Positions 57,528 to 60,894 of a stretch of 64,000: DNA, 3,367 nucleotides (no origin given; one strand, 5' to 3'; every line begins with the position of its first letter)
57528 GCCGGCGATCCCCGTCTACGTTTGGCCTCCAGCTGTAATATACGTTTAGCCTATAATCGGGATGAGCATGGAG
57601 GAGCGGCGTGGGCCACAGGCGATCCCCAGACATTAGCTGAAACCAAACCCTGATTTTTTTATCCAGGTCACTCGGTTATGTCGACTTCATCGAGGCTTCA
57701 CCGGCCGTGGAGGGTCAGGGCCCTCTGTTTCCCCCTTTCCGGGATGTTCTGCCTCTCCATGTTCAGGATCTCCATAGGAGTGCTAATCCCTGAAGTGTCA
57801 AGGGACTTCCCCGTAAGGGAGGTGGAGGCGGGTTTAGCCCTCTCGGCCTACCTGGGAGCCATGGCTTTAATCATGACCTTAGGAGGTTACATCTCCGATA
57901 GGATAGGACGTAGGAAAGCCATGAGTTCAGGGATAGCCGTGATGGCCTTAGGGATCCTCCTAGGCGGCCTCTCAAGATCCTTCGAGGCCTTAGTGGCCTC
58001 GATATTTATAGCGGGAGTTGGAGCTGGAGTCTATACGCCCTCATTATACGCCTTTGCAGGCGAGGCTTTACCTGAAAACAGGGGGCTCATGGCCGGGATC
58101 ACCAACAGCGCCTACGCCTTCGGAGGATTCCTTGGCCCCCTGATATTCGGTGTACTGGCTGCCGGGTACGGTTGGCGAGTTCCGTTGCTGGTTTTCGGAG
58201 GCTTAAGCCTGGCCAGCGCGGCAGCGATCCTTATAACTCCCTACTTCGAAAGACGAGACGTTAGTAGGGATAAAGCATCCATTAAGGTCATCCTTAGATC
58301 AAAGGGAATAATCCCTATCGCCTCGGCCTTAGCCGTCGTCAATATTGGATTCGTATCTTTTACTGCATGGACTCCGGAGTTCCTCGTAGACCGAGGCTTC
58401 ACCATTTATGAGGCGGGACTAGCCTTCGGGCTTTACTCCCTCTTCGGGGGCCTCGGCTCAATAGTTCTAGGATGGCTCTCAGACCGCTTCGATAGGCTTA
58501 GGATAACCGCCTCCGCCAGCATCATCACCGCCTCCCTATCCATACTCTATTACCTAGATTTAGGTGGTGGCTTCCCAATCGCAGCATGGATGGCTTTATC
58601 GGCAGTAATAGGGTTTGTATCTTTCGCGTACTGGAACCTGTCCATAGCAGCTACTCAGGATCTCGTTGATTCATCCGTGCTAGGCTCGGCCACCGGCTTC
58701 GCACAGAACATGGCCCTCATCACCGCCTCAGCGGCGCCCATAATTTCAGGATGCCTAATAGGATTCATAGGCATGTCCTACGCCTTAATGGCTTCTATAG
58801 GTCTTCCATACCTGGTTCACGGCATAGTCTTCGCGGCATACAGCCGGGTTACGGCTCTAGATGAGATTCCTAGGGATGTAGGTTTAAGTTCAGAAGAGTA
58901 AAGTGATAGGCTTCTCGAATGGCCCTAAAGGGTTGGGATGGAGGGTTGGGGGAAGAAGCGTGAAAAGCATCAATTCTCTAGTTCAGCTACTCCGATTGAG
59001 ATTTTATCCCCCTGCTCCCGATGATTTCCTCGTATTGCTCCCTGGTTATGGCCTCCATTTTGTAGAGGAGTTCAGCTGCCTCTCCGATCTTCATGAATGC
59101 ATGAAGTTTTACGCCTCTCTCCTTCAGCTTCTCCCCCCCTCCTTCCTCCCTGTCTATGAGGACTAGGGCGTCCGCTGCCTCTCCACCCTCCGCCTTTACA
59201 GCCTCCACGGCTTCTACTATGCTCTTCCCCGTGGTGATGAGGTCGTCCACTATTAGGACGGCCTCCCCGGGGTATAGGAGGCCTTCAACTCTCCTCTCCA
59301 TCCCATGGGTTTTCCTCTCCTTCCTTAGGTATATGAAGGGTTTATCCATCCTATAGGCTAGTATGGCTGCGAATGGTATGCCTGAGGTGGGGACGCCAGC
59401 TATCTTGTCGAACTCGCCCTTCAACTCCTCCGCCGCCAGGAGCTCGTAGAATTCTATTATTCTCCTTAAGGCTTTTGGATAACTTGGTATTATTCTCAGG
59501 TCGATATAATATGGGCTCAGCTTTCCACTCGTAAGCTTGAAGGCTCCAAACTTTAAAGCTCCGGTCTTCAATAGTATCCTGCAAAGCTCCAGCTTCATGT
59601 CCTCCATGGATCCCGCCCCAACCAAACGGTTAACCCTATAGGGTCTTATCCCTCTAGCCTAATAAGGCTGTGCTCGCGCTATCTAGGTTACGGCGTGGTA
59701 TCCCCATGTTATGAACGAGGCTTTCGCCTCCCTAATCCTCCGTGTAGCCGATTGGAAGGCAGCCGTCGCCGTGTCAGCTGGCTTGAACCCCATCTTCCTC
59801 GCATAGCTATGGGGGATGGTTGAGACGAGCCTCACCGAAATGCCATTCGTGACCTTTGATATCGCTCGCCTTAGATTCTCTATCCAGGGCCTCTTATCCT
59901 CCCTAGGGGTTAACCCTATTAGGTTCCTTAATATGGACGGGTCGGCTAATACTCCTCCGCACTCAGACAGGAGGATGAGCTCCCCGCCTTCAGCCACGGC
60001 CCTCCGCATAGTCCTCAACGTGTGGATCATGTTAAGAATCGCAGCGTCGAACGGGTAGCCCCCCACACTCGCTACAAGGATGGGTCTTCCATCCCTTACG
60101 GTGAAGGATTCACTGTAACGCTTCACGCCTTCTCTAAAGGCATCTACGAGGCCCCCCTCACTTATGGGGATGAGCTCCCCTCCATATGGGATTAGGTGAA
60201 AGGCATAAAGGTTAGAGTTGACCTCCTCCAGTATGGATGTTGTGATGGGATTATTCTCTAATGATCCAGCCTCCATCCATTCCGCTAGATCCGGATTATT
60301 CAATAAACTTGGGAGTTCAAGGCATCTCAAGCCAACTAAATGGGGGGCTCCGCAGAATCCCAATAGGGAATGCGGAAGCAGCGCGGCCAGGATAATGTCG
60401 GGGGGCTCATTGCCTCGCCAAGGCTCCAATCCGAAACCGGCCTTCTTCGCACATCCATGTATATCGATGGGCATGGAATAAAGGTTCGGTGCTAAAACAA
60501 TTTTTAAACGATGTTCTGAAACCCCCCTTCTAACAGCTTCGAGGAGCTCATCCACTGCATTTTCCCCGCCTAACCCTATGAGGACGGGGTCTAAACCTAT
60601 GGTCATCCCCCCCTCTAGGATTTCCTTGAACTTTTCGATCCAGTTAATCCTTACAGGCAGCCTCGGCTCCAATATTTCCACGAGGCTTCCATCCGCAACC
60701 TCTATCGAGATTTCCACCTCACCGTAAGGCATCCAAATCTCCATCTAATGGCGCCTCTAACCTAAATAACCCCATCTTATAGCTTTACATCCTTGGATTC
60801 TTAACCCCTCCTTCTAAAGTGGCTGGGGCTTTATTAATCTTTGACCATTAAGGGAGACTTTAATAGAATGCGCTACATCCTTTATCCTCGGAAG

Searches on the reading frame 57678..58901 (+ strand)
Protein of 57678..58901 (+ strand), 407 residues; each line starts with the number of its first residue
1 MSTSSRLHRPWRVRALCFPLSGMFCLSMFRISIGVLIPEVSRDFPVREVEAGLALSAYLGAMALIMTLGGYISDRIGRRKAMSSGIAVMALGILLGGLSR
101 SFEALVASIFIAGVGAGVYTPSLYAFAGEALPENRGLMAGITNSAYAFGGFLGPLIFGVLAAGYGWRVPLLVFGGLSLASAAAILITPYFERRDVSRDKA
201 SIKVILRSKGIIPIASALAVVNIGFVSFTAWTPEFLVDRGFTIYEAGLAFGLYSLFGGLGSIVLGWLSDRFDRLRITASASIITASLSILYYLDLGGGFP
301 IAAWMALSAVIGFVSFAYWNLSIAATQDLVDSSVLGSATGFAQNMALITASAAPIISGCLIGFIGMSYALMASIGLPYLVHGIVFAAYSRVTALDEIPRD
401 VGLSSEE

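Call 11: search_protein_families(library=pfam, proteins=[window:57678-58901:+], max_evalue=0.001)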
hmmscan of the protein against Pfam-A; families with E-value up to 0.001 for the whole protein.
window:57678-58901:+ (407 aa): 2 families
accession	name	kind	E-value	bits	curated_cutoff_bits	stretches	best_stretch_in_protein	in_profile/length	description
PF07690.21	MFS_1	-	3.2e-58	197.7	33.4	2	22-354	4-347/347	Major Facilitator Superfamily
PF00083.30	Sugar_tr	-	1.6e-10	40.9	22.3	1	54-188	51-192/452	Sugar (and other) transporter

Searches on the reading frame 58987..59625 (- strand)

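Call 11: search_protein_families(library=pfam, proteins=[window:58987-59625:-], max_evalue=0.001)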
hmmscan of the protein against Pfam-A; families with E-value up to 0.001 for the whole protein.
window:58987-59625:- (212 aa): 1 family
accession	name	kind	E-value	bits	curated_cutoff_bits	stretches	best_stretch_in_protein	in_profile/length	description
PF00156.33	Pribosyltran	-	9.8e-18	64.4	26.3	1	60-168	19-135/158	Phosphoribosyl transferase domain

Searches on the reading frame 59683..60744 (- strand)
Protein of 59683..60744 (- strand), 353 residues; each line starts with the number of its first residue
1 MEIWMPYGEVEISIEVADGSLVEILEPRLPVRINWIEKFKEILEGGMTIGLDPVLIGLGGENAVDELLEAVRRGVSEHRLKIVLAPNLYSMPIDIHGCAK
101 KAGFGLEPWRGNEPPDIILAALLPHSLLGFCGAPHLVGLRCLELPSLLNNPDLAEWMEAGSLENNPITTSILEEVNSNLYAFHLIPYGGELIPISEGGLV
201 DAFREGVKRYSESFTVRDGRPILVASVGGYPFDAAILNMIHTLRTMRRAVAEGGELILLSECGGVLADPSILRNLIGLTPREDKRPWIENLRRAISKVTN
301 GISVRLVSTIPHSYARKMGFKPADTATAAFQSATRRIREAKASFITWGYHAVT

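Call 11: search_protein_families(library=pfam, proteins=[window:59683-60744:-], max_evalue=0.001)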
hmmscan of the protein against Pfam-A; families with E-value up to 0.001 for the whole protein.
window:59683-60744:- (353 aa): 0 families

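Call 25: search_protein_families(library=pfam, proteins=[window:59683-60744:-], max_evalue=10)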
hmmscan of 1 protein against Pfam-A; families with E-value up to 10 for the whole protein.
window:59683-60744:- (353 aa): 1 family
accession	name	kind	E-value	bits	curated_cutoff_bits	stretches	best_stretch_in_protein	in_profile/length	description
PF21113.2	LarA_C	-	0.0019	18.6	25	1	222-263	8-49/152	Lactate racemase C-terminal domain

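Call 26: search_protein_families(library=ncbifam, proteins=[window:59683-60744:-], max_evalue=10)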
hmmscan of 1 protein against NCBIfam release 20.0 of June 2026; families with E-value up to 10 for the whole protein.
window:59683-60744:- (353 aa): 5 families
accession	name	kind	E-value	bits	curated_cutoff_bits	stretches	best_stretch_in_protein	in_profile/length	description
NF052593.1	NPN_racem_MAR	equivalog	1.1e-11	43.9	500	1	122-341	166-401/415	nickel-dependent malate racemase, LarAH6 family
NF052525.1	NPN_LarAH10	equivalog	1.7e-10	40.2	540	1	157-342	215-412/426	NPN-dependent 2-hydroxyacid racemase, LarAH10 family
NF052595.1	NPN_LarAH5_MAR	equivalog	1.4e-09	37.4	462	2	117-263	161-314/415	nickel-dependent malate racemase, LarAH5 family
NF033504.2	Ni_dep_LarA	equivalog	2.5e-09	36.4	460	1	158-333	209-400/422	nickel-dependent lactate racemase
NF008161.0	PRK10914.1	equivalog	0.056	12.6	590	1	14-97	71-149/339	dipeptide ABC transporter permease DppB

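Call 62: search_solved_structures(query=window:59683-60744:-, max_evalue=1, show_alignments=2)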
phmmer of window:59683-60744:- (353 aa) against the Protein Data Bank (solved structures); distinct sequences matched with E-value up to 1: 11.
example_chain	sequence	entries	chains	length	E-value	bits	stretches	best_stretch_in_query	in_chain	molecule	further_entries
6d6z_A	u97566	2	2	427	1e-08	38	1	154-343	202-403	Malate racemase Mar2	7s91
2yjg_A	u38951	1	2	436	2.7e-05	26.6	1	122-263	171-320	LACTATE RACEMASE APOPROTEIN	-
7qof_j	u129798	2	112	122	0.2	13.9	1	298-349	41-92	Head fiber trimer protein gp21 | Head fiber dimer protein gp29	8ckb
5wy4_A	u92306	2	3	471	0.5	12.6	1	206-278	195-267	Putative uncharacterized protein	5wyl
3w8w_A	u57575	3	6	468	0.63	12.3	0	227-257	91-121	Putative FAD-dependent oxygenase EncM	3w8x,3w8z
6fyf_A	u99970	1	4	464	0.65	12.3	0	227-257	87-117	Putative FAD-dependent oxygenase EncM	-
6fyb_A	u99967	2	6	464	0.67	12.2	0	227-257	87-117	Putative FAD-dependent oxygenase EncM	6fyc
4xlo_A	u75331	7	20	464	0.67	12.2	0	227-257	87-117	FAD-dependent oxygenase EncM | Putative FAD-dependent oxygenase EncM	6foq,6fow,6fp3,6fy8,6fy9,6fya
6fye_A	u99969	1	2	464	0.68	12.2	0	227-257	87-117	Putative FAD-dependent oxygenase EncM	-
6fyd_A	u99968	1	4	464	0.68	12.2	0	227-258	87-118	Putative FAD-dependent oxygenase EncM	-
6fyg_A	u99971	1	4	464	0.68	12.2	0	227-257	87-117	Putative FAD-dependent oxygenase EncM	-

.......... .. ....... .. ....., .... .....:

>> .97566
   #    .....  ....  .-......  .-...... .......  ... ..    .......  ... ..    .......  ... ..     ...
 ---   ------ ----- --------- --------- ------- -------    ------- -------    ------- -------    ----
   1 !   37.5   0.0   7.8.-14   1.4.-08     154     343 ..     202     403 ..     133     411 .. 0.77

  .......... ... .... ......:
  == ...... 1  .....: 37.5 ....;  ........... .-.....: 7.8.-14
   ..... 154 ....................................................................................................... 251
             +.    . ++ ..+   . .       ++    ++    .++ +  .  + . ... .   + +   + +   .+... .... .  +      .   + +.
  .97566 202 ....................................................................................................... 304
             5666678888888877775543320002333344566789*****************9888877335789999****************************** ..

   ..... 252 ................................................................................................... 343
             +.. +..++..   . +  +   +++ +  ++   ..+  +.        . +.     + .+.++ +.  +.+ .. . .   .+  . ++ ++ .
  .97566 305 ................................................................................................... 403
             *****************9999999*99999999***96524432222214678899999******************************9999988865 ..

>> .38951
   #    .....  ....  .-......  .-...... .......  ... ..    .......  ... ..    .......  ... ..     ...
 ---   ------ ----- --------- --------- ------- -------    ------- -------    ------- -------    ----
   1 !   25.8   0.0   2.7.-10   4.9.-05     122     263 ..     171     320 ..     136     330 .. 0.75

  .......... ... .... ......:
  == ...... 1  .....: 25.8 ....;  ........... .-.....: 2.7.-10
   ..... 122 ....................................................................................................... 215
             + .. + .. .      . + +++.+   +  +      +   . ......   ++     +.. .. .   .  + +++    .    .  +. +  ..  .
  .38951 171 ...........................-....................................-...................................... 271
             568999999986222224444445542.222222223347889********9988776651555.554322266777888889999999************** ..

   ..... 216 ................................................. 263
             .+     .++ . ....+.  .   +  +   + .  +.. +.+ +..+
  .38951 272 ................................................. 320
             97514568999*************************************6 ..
